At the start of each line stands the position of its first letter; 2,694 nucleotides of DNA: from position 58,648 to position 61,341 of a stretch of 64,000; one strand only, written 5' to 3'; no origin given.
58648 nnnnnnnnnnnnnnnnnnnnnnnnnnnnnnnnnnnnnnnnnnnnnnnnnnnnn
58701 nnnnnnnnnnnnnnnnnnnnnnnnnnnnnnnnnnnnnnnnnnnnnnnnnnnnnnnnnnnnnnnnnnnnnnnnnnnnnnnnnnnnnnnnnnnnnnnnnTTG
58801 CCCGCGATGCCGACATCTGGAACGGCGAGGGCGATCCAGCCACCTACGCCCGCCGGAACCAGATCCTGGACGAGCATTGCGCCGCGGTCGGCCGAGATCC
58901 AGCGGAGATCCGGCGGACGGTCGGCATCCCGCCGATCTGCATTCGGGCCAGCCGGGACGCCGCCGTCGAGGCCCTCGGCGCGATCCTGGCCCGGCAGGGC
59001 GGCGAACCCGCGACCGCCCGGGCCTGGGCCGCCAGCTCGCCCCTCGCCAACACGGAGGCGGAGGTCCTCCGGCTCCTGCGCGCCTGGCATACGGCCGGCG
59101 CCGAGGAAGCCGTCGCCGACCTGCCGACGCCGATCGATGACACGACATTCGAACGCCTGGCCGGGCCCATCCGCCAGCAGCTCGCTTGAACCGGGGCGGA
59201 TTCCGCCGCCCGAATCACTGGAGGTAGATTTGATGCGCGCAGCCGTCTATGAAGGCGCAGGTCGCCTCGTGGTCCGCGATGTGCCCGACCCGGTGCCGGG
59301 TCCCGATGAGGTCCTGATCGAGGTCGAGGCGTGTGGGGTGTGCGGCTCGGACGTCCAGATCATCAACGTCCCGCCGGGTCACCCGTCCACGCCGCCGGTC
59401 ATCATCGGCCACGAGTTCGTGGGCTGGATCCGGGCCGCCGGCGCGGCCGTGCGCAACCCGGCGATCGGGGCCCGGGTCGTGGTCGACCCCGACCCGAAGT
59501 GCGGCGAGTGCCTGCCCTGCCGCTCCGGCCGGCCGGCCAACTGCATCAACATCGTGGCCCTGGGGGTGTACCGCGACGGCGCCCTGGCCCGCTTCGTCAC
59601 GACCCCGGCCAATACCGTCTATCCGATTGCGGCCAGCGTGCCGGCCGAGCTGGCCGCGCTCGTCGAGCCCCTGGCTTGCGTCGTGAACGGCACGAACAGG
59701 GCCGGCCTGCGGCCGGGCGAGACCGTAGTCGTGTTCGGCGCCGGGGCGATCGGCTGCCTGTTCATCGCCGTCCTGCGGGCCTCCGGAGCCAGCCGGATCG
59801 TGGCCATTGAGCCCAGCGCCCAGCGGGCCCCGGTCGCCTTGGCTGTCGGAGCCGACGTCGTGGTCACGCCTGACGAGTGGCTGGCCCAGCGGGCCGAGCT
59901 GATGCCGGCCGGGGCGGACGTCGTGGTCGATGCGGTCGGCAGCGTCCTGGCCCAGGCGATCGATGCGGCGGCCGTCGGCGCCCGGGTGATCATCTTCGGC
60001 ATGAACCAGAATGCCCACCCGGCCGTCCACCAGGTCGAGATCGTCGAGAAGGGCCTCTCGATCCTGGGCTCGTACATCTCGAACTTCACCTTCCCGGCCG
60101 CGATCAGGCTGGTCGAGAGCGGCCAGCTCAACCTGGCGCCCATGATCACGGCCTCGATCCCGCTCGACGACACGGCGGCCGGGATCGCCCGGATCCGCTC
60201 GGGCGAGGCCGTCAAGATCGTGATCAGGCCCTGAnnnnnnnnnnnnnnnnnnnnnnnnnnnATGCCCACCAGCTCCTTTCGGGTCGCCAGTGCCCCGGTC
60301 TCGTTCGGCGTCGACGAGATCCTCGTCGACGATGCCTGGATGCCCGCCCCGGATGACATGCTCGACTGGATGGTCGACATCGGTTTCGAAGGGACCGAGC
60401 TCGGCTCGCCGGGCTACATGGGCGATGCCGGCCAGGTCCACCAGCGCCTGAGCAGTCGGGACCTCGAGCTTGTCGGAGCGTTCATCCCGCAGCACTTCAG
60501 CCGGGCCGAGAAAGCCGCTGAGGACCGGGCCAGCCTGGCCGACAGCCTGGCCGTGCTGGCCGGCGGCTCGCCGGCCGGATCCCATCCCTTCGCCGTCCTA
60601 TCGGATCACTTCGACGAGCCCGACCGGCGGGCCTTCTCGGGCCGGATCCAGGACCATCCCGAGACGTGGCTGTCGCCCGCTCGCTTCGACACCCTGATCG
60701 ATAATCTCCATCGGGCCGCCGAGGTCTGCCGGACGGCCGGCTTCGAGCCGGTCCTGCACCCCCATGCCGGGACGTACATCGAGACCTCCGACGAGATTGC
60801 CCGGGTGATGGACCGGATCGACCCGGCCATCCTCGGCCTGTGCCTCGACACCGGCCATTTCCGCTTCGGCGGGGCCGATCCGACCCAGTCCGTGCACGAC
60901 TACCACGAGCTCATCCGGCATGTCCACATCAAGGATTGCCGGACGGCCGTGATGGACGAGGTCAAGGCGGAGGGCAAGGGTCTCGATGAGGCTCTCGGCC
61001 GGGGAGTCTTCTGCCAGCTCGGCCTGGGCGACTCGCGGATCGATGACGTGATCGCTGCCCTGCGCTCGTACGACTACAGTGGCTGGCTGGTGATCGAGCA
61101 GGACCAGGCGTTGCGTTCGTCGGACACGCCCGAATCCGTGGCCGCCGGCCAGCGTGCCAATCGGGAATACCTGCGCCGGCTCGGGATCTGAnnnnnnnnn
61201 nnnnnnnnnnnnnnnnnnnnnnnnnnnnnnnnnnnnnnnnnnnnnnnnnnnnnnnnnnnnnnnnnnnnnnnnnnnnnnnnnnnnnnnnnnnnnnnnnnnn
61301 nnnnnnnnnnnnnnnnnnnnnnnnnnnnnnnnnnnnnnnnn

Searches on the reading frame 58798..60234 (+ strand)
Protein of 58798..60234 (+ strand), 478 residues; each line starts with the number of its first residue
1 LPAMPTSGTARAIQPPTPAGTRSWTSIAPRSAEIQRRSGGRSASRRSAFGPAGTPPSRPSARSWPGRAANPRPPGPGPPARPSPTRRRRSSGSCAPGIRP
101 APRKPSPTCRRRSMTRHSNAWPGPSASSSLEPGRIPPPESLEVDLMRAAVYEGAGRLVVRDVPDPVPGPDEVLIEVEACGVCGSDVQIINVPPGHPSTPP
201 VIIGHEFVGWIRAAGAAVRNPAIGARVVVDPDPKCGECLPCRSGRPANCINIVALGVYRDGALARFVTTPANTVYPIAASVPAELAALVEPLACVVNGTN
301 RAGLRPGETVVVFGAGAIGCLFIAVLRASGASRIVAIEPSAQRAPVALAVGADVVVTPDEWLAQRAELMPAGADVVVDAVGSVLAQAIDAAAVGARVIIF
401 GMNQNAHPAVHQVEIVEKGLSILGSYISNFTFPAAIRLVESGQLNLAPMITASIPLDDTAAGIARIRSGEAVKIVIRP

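Call 10: search_protein_families(library=pfam, proteins=[window:58798-60234:+], max_evalue=0.00001)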
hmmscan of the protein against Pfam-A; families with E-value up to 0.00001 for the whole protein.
window:58798-60234:+ (478 aa): 3 families
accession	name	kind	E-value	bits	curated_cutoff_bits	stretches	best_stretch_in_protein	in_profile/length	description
PF08240.17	ADH_N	-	1.5e-25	89.9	23.5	1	168-277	1-102/104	Alcohol dehydrogenase GroES-like domain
PF00107.32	ADH_zinc_N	-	7.4e-20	71.6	31.8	1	317-440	1-128/129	Zinc-binding dehydrogenase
PF16912.11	Glu_dehyd_C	-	7.6e-06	26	34.9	0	284-464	2-199/211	Glucose dehydrogenase C-terminus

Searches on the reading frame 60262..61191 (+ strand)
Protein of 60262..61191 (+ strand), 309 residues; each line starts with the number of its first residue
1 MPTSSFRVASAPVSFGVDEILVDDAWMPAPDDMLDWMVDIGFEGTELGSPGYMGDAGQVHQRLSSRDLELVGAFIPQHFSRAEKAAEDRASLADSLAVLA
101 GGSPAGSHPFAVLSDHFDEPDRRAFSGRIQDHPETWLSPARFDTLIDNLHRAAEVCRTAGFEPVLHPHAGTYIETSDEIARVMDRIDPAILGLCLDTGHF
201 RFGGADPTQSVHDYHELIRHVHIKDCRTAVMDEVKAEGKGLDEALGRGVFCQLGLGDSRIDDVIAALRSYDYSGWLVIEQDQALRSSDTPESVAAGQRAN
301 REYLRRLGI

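Call 10: search_protein_families(library=pfam, proteins=[window:60262-61191:+], max_evalue=0.00001)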
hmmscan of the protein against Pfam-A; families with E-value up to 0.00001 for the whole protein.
window:60262-61191:+ (309 aa): 1 family
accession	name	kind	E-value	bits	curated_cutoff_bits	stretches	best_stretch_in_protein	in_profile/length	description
PF01261.30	AP_endonuc_2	-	1.3e-24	87.8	31.1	1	35-288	2-234/249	Xylose isomerase-like TIM barrel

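Call 48: search_protein_families(library=ncbifam, proteins=[window:60262-61191:+], max_evalue=0.00001)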
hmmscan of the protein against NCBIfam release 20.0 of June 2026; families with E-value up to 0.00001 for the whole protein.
window:60262-61191:+ (309 aa): 2 families
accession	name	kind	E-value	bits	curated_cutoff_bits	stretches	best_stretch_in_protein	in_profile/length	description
TIGR04379.1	myo_inos_iolE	equivalog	4.3e-43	147.9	290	1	30-283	25-269/290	myo-inosose-2 dehydratase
NF041277.1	coba_remo_CbiR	equivalog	7.1e-06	25.7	105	0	173-279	143-233/249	cobamide remodeling phosphodiesterase CbiR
